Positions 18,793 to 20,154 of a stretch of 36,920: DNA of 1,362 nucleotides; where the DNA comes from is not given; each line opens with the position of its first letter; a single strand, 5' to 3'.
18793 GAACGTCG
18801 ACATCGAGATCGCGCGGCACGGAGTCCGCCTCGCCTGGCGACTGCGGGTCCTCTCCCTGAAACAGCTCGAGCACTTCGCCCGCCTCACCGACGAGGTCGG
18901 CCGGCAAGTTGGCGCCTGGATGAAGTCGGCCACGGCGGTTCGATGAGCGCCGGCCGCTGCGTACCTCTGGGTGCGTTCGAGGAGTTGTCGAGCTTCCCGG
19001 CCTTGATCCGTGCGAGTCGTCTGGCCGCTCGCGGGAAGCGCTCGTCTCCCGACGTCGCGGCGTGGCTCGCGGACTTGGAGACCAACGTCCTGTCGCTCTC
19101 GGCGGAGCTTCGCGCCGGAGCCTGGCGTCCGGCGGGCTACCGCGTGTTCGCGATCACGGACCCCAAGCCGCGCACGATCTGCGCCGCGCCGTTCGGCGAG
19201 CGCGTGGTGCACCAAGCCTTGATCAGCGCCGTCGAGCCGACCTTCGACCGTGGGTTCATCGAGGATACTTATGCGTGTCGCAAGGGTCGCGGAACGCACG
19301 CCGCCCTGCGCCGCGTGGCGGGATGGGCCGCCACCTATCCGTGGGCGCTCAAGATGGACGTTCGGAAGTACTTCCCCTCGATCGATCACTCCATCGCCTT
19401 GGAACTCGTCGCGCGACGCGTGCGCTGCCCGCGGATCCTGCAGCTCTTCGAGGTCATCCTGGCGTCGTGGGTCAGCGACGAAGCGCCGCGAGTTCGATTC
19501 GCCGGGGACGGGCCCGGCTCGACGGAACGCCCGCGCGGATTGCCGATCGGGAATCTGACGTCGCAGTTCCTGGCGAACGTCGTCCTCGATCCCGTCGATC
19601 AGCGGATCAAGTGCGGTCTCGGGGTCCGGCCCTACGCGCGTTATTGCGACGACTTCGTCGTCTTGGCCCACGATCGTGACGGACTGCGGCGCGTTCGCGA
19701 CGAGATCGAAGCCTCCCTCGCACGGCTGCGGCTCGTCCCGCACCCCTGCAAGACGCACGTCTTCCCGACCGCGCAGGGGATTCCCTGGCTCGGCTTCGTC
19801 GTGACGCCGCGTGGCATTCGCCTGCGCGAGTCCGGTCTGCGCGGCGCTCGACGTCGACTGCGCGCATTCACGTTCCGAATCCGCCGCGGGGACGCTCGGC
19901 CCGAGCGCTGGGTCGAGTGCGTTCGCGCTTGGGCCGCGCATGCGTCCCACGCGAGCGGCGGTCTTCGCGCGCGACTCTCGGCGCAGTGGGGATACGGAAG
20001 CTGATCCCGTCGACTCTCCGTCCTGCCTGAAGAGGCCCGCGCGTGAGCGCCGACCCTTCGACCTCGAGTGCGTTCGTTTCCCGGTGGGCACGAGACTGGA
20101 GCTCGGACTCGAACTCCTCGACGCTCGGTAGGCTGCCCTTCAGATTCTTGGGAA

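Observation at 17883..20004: Complete diversity-generating retroelement with adenine-specific VR/TR divergence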

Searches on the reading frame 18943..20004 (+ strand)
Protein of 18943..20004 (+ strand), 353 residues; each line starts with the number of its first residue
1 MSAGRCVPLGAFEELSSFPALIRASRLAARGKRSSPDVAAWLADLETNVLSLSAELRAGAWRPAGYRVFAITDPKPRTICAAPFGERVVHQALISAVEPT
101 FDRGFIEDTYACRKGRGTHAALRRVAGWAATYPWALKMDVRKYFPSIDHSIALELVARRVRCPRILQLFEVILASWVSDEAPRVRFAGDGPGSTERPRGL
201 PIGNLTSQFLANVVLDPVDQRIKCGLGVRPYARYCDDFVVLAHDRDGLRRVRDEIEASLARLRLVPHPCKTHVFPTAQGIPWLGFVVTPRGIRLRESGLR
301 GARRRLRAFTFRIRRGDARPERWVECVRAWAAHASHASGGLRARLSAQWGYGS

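Call 4: search_protein_families(library=pfam, proteins=[window:18943-20004:+], max_evalue=0.01)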
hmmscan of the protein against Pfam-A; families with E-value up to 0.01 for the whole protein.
window:18943-20004:+ (353 aa): 1 family
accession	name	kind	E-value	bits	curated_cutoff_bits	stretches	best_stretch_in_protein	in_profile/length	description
PF00078.32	RVT_1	-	1.3e-17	64.6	29.6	1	75-286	8-204/205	Reverse transcriptase (RNA-dependent DNA polymerase)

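Call 10: search_solved_structures(query=window:18943-20004:+, max_evalue=0.01, show_alignments=1)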
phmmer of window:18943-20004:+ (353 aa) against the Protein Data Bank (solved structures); distinct sequences matched with E-value up to 0.01: 12.
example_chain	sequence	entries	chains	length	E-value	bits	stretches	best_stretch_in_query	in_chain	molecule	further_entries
8ub7_A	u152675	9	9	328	3.3e-41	144.5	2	13-174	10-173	Reverse transcriptase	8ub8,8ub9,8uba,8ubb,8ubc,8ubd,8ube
6ar1_A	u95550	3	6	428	3.4e-24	88.6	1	51-310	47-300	GsI-IIC RT | Trt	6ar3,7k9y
5hhl_A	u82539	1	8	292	7.7e-11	44.6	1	47-285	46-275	Retron-type reverse transcriptase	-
7uim_D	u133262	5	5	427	8.5e-11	44.5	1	47-295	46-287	Group II intron reverse transcriptase/maturase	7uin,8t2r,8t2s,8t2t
7kft_D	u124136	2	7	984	9.4e-11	44.4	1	55-287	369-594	Cas6-RT-Cas1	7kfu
5hhj_A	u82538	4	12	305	3.4e-10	42.5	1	52-285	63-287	Retron-type reverse transcriptase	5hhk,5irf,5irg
6me0_C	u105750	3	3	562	2.6e-08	36.3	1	56-315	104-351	Maturase reverse transcriptase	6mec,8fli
8bgj_A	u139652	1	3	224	4.6e-07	32.2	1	110-287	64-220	RNA-directed DNA polymerase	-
5g2x_C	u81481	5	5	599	4.7e-06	28.9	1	51-188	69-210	GROUP II INTRON-ENCODED PROTEIN LTRA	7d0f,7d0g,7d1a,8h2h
9d4s_A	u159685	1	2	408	0.00038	22.6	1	131-305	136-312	Group II intron-like 4 reverse transcriptase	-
9d5x_A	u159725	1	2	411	0.00039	22.6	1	131-305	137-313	Group II intron-like 4 reverse transcriptase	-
9wy8_A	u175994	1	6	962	0.0005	22.2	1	197-274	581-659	Maltose/maltodextrin-binding periplasmic protein,Reverse transcriptase domain-containing p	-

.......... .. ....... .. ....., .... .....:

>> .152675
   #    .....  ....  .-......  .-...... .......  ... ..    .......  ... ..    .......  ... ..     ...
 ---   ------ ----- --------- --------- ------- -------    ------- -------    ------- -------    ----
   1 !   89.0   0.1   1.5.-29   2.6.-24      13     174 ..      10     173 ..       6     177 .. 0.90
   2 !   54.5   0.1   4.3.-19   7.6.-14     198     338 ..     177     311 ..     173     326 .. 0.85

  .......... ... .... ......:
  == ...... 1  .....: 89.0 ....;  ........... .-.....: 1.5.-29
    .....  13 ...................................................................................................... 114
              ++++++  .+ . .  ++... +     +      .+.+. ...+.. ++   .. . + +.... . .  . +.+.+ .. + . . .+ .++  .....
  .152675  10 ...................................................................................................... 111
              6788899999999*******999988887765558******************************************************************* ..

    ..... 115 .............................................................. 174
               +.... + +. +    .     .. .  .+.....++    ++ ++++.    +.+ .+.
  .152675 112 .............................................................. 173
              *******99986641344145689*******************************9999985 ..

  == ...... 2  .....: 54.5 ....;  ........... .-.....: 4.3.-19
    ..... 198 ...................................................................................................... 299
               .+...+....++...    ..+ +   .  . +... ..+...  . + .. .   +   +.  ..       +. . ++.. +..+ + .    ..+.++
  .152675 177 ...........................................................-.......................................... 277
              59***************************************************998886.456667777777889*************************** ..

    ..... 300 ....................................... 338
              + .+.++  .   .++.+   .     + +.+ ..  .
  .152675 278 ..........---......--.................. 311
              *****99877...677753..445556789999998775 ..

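Call 11: search_protein_families(library=ncbifam, proteins=[window:18943-20004:+], max_evalue=0.01)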
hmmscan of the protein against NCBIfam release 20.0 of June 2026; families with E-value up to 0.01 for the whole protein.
window:18943-20004:+ (353 aa): 5 families
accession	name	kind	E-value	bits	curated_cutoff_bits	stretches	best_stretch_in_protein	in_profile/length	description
TIGR04416.1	group_II_RT_mat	equivalog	6.2e-35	121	300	1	43-300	30-280/353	group II intron reverse transcriptase/maturase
NF041747.1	Drt3a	equivalog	5.1e-12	45.8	200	1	135-278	113-242/412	antiviral reverse transcriptase Drt3a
NF038233.2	retron_St85_RT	exception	1.9e-11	43.8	235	1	130-263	86-203/289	retron St85 family RNA-directed DNA polymerase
NF041746.1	Drt2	equivalog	4.2e-07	29.5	390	1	196-307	220-341/416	antiviral reverse transcriptase Drt2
NF041749.1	Drt4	equivalog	7.1e-07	28.5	450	1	198-275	193-270/489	antiviral reverse transcriptase Drt4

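Call 12: search_protein_families(library=padloc, proteins=[window:18943-20004:+], max_evalue=0.01)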
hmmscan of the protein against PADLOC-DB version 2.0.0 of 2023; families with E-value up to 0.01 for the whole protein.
window:18943-20004:+ (353 aa): 74 families (the best 25 are shown)
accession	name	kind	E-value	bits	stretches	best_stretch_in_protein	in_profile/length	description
PDLC01136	RT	-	7e-42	141.7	1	43-289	36-260/263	RT (reverse transcriptase)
PDLC02063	Cas1_IIIb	-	2.1e-27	93.9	1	42-287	39-274/617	-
PDLC03779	RT_UG4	-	2.7e-26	90.4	1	44-332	32-299/307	DRT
PDLC03754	RT_UG17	-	4.7e-24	83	1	74-314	76-297/429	DRT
PDLC03764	RT_UG26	-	1.1e-22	78.4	1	75-316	70-301/398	DRT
PDLC03756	RT_UG19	-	2.3e-18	64.6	1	130-273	144-274/562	DRT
PDLC03759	RT_UG21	-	2.2e-16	57.7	1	131-274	140-265/503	DRT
PDLC03778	RT_UG39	-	2.8e-15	54.3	1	194-271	288-365/541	DRT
PDLC03773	RT_UG34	-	3.5e-15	53.9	1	82-273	86-286/512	DRT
PDLC03775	RT_UG36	-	4.3e-15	53.6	1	133-276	143-269/557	DRT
PDLC03768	Drt3a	-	2e-14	51.9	1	135-275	137-252/411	DRT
PDLC01607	RT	-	1.7e-13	49.1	1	119-286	32-160/161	"CAS-I,CAS-II,CAS-III,CAS-IV,CAS-V,CAS-VI; acquisition_associated"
PDLC03766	Drt9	-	2.9e-13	47.5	1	89-255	113-260/488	DRT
PDLC03748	Drt6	-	9.3e-13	45.9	1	198-278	178-257/511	DRT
PDLC03761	RT_UG23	-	6.8e-12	42.7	1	196-278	186-266/489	DRT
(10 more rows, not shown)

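Call 13: find_encoding_contigs(protein=window:18943-20004:+, flank=6000, max_places=10)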
Protein window:18943-20004:+ (353 aa): 1 contig read that carries it; 1 place shown.
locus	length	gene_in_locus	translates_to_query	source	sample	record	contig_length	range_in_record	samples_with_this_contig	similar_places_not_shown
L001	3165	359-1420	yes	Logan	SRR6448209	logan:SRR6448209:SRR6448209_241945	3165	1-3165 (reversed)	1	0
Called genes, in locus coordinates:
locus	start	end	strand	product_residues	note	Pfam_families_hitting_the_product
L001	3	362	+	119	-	?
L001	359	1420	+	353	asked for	PF00078:RVT_1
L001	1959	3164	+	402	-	?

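Call 15: find_homologous_proteins(query=window:18943-20004:+, max_evalue=1e-20)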
Query window:18943-20004:+ (353 aa): 1449 proteins with E <= 1e-20 among 8000 candidates; the best 120 are listed.
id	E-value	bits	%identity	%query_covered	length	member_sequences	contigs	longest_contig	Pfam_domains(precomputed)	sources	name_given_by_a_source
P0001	4.3e-235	797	100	100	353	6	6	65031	PF00078.33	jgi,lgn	-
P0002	1.7e-123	430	63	90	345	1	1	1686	PF00078.33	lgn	-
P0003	2.4e-122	426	64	82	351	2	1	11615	PF00078.33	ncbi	-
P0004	6.0e-122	425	62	92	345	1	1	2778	PF00078.33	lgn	-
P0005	1.6e-121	424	62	90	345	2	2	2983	PF00078.33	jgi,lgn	-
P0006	1.8e-119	417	60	92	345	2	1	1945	PF00078.33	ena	-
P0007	1.8e-119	417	56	93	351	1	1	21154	PF00078.33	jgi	jgi:RNA-directed DNA polymerase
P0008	3.5e-118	413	60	95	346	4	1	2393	PF00078.33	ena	-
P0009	7.1e-118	412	64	85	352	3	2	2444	PF00078.33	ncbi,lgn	-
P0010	6.3e-116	405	55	93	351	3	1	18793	PF00078.33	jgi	jgi:RNA-directed DNA polymerase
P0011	1.9e-115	404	61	82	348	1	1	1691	PF00078.33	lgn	-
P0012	1.0e-113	398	62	79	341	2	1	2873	PF00078.33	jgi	-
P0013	2.0e-113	397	57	93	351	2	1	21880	PF00078.33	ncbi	-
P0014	3.7e-112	393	61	82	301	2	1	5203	PF00078.33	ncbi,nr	ncbi:MAG: group II intron reverse transcriptase domain-containing protein [Planctomycetes bacterium]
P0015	6.7e-112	392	63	80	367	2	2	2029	PF00078.33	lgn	-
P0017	3.9e-110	386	65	74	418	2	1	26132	PF00078.33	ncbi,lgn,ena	-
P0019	7.9e-109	382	62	78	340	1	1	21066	PF00078.33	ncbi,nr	ncbi:MAG: group II intron reverse transcriptase domain-containing protein [Planctomycetes bacterium]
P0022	5.4e-108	379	59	84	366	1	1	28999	PF00078.33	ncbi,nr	ncbi:MAG: group II intron reverse transcriptase domain-containing protein [Planctomycetes bacterium]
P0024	5.0e-106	373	59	82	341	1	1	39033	PF00078.33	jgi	jgi:retron-type reverse transcriptase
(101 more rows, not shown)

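Call 16: list_cluster_members(proteins=[P0001])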
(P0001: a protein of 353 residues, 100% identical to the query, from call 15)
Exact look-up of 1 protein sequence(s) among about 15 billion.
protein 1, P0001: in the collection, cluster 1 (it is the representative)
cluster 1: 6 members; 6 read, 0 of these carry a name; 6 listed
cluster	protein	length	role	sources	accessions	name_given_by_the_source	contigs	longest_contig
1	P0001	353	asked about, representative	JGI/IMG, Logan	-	-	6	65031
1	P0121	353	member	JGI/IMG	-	-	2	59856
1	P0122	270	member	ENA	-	-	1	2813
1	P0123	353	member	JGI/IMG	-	-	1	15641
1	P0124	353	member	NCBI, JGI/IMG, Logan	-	-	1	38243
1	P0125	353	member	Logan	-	-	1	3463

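Call 17: find_encoding_contigs(protein=P0121, flank=7000, max_places=4)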
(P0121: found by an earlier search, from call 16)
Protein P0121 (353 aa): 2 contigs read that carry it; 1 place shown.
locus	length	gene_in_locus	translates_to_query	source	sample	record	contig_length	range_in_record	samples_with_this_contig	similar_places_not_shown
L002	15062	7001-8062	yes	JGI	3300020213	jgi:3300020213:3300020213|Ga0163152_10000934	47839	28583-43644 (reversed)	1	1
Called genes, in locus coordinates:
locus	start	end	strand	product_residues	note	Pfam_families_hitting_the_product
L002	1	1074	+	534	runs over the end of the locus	-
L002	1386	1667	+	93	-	-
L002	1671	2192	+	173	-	PF13650:Asp_protease_2 (weak), PF13975:gag-asp_proteas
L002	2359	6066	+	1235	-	PF00069:Pkinase, PF07714:PK_Tyr_Ser-Thr, PF09136:Glucodextran_B (faint), PF19077:Big_13 (faint), PF03781:FGE-sulfatase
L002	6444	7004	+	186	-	PF22296:bAvd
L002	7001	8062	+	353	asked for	PF00078:RVT_1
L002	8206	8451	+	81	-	-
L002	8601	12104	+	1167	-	-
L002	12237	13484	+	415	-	PF13428:TPR_14 (faint), PF00515:TPR_1 (faint), PF07719:TPR_2 (faint), PF13424:TPR_12 (faint)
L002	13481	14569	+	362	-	PF13428:TPR_14 (faint)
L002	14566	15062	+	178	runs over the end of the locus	-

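Call 18: find_encoding_contigs(protein=P0123, flank=7000, max_places=4)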
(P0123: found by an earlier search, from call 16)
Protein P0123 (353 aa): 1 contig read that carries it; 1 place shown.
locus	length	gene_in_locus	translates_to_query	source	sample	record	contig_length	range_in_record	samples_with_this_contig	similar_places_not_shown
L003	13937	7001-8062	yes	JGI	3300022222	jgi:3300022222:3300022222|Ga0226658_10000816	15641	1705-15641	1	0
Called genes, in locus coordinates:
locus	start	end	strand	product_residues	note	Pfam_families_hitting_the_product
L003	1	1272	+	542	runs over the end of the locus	-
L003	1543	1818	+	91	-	-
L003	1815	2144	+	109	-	PF05016:ParE_toxin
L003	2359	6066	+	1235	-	PF00069:Pkinase, PF07714:PK_Tyr_Ser-Thr, PF19077:Big_13 (faint), PF09136:Glucodextran_B (faint), PF03781:FGE-sulfatase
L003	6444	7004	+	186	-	PF22296:bAvd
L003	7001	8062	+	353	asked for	PF00078:RVT_1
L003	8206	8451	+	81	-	-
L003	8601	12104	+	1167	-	-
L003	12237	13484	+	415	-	PF13428:TPR_14 (faint), PF00515:TPR_1 (faint), PF07719:TPR_2 (faint), PF13424:TPR_12 (faint)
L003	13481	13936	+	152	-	?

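Call 19: find_encoding_contigs(protein=P0124, flank=7000, max_places=4)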
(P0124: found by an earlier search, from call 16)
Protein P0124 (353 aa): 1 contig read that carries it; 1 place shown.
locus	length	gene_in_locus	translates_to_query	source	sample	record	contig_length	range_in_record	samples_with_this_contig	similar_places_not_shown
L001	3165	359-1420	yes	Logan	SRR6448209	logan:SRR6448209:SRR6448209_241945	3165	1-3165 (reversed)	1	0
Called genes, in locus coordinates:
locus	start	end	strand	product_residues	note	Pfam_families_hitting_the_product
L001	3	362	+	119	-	?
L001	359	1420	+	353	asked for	PF00078:RVT_1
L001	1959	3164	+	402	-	?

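Call 26: find_related_loci(query=A1, collection=genome_contigs, flank=7000)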
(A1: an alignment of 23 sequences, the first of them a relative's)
Query A1 (353 aa) in genome_contigs; peptide patterns used: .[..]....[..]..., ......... (x = any residue, [..] = any of these).
600 stretches matched a pattern (row limit reached: there are more); 589 encode a relative of the query (tblastn E <= 1e-3); the best 80 are kept; 80 distinct loci.
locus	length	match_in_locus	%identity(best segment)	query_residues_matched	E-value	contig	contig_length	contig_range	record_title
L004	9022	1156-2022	64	12-299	6e-106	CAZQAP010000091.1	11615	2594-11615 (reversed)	MAG TPA_asm: uncultured Planctomycetales bacterium isolate binchicken_co253_204 genome assembly, contig: NODE_3966_lengt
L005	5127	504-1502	45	12-342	1e-83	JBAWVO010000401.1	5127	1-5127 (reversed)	MAG: Planctomycetota bacterium isolate ELA013 MAG013_401, whole genome shotgun sequence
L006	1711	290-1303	45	12-345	1e-84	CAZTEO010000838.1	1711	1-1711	MAG TPA_asm: uncultured Anaerolineales bacterium isolate binchicken_co15_108 genome assembly, contig: NODE_95826_length_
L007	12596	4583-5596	43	10-345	1e-79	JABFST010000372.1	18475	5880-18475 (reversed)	MAG: Methylococcaceae bacterium isolate WB-IL-19 seq_1395, whole genome shotgun sequence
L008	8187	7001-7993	45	12-338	1e-79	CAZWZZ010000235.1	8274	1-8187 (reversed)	MAG TPA_asm: uncultured Caldilineaceae bacterium isolate binchicken_co15_113 genome assembly, contig: NODE_7095_length_8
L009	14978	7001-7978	44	14-338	1e-79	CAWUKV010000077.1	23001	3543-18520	MAG: uncultured bacterium isolate SRR17458646_binner23_14_1705322974 genome assembly, contig: ERZ21854007.251, whole gen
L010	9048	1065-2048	45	12-338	3e-79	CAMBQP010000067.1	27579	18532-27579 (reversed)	MAG: Schlesneria paludicola DSM 18645 isolate GE-03apr19-10 genome assembly, contig: GE-03apr19-C1854, whole genome shot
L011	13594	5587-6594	40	12-345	2e-78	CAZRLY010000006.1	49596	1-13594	MAG TPA_asm: uncultured bacterium isolate binchicken_co97_140 genome assembly, contig: NODE_2712_length_49596_cov_6.8768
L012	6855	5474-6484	44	9-342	3e-78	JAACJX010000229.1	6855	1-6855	MAG: Ardenticatenia bacterium isolate MAG1 MAG1_7174, whole genome shotgun sequence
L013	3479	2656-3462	49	44-309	2e-78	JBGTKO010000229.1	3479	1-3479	MAG: Pirellulales bacterium isolate JTS-RE314 k141_5417878, whole genome shotgun sequence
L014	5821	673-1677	44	12-342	3e-78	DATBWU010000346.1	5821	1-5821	MAG TPA_asm: Anaerolineae bacterium isolate SMAG_U7549 k141_790390, whole genome shotgun sequence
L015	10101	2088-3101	43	12-345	7e-78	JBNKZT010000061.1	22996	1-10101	MAG: Candidatus Promineifilaceae bacterium isolate D1.bin.20.strict NODE_61_length_22996_cov_4.313190, whole genome shot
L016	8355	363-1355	44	12-338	7e-78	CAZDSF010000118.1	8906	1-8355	MAG TPA_asm: uncultured Anaerolineales bacterium isolate binchicken_co26_174 genome assembly, contig: NODE_9254_length_8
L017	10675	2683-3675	45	12-338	2e-77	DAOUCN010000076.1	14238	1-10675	MAG TPA_asm: Chloroflexota bacterium isolate H81_825 205535, whole genome shotgun sequence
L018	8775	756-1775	40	14-351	2e-77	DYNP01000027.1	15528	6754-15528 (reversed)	MAG TPA_asm: Thiomargarita sp. isolate SulCav_FS08_3_3_44_224 SulCav_FS08_3_1577_length_15528_cov_131_591159, whole geno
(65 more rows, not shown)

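Call 33: find_related_loci(query=A1, collection=metagenome_contigs, flank=7000)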
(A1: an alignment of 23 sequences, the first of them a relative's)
Query A1 (353 aa) in metagenome_contigs; peptide patterns used: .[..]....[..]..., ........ (x = any residue, [..] = any of these).
600 stretches matched a pattern (row limit reached: there are more); 590 encode a relative of the query (tblastn E <= 1e-3); the best 80 are kept; 80 distinct loci.
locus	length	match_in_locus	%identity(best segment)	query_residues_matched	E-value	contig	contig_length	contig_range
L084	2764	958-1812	55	12-295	1e-100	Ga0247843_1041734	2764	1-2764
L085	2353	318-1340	43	13-351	1e-87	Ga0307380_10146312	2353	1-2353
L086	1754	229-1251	44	10-348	4e-89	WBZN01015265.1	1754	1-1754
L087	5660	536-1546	43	14-348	2e-83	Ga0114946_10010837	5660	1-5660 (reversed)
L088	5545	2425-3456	39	10-351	7e-81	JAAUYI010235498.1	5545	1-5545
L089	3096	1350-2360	43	12-345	2e-81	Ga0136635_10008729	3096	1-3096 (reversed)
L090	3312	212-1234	37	10-348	1e-80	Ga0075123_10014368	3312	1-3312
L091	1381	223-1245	47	12-348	1e-85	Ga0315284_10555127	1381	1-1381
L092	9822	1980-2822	50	10-289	2e-79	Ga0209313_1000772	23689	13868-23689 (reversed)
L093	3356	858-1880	44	10-348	2e-79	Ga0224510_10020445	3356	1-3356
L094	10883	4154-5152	43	15-345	4e-79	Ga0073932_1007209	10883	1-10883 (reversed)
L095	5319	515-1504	45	10-338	2e-78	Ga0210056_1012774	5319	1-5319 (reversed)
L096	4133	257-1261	44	12-342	1e-78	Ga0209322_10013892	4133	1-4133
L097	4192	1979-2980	45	12-342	4e-78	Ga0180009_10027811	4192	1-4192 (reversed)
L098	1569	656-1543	45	13-307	2e-82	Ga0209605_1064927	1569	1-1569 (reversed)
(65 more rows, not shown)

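Call 34: find_encoding_contigs(protein=P0007, flank=7000, max_places=1)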
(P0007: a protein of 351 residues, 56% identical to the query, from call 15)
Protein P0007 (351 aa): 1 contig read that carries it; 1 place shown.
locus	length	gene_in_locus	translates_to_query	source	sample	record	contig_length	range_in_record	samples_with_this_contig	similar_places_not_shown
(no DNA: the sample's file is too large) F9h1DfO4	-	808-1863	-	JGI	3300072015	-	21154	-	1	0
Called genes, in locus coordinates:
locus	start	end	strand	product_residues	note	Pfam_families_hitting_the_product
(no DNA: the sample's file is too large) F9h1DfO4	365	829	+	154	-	PF22296:bAvd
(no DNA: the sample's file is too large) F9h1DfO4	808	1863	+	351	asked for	PF00078:RVT_1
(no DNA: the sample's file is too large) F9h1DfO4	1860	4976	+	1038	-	PF00069:Pkinase, PF07714:PK_Tyr_Ser-Thr, PF17667:Pkinase_fungal (weak), PF03781:FGE-sulfatase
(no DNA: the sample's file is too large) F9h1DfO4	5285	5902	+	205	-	PF01618:MotA_ExbB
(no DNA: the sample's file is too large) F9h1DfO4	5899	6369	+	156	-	PF02472:ExbD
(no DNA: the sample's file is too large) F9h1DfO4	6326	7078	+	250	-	PF14559:TPR_19 (faint)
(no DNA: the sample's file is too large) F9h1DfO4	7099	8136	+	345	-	-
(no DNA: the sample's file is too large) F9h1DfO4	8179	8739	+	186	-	-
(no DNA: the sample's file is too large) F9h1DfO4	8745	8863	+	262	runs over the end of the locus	-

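Call 35: find_encoding_contigs(protein=P0013, flank=7000, max_places=1)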
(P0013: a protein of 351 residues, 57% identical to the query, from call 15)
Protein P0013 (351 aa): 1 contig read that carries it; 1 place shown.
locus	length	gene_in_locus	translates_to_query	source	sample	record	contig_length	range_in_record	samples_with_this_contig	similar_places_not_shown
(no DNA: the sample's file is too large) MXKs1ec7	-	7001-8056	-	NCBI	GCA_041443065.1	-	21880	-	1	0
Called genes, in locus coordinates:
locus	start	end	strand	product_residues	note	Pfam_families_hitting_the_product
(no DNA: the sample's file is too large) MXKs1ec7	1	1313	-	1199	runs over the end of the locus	-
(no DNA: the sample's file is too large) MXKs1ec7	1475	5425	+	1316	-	PF00069:Pkinase, PF07714:PK_Tyr_Ser-Thr, PF03109:ABC1 (weak), PF03781:FGE-sulfatase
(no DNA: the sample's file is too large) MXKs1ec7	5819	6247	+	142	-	PF22296:bAvd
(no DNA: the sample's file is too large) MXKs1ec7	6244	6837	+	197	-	PF13671:AAA_33, PF06414:Zeta_toxin (weak)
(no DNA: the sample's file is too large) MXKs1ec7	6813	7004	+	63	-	-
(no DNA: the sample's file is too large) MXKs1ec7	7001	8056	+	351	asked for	PF00078:RVT_1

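Call 36: find_encoding_contigs(protein=P0017, flank=7000, max_places=1)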
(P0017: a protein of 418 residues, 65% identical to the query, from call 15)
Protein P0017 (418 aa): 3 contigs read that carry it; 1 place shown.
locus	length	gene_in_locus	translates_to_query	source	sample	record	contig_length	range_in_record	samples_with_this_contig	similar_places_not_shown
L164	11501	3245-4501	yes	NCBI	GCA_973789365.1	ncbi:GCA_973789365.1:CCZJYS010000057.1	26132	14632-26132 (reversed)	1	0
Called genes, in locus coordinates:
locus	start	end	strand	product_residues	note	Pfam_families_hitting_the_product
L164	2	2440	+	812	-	?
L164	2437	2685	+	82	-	PF03781:FGE-sulfatase (weak)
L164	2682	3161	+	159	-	PF22296:bAvd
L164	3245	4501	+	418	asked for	PF00078:RVT_1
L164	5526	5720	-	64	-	-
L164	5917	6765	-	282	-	-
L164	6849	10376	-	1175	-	PF13715:CarbopepD_reg_2 (faint), PF22904:NOMO1-like_2nd (faint), PF24107:DUF7382 (faint), PF02369:Big_1 (faint), PF13620:CarboxypepD_reg, PF17789:MG4 (faint), PF13620:CarboxypepD_reg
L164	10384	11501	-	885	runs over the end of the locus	PF13646:HEAT_2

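Call 37: find_encoding_contigs(protein=P0019, flank=7000, max_places=1)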
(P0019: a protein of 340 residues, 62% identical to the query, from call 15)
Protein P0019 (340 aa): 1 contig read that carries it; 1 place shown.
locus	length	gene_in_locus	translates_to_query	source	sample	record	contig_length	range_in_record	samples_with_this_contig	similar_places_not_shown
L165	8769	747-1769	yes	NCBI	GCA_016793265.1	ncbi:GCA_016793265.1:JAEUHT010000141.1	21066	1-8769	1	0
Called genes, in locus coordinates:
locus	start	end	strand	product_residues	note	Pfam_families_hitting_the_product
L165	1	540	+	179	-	PF06414:Zeta_toxin (weak)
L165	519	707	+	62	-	-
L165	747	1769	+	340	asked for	PF00078:RVT_1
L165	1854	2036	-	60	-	-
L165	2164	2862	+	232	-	PF12158:DUF3592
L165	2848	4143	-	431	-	PF00324:AA_permease, PF13520:AA_permease_2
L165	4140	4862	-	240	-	PF13489:Methyltransf_23, PF01135:PCMT, PF01209:Ubie_methyltran, PF01728:FtsJ (faint), PF13847:Methyltransf_31, PF08241:Methyltransf_11, PF08242:Methyltransf_12, PF13649:Methyltransf_25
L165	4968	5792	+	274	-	-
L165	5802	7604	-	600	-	PF13088:BNR_2 (faint), PF02012:BNR (faint), PF21471:Reelin_subrepeat-B (faint)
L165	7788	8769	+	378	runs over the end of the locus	-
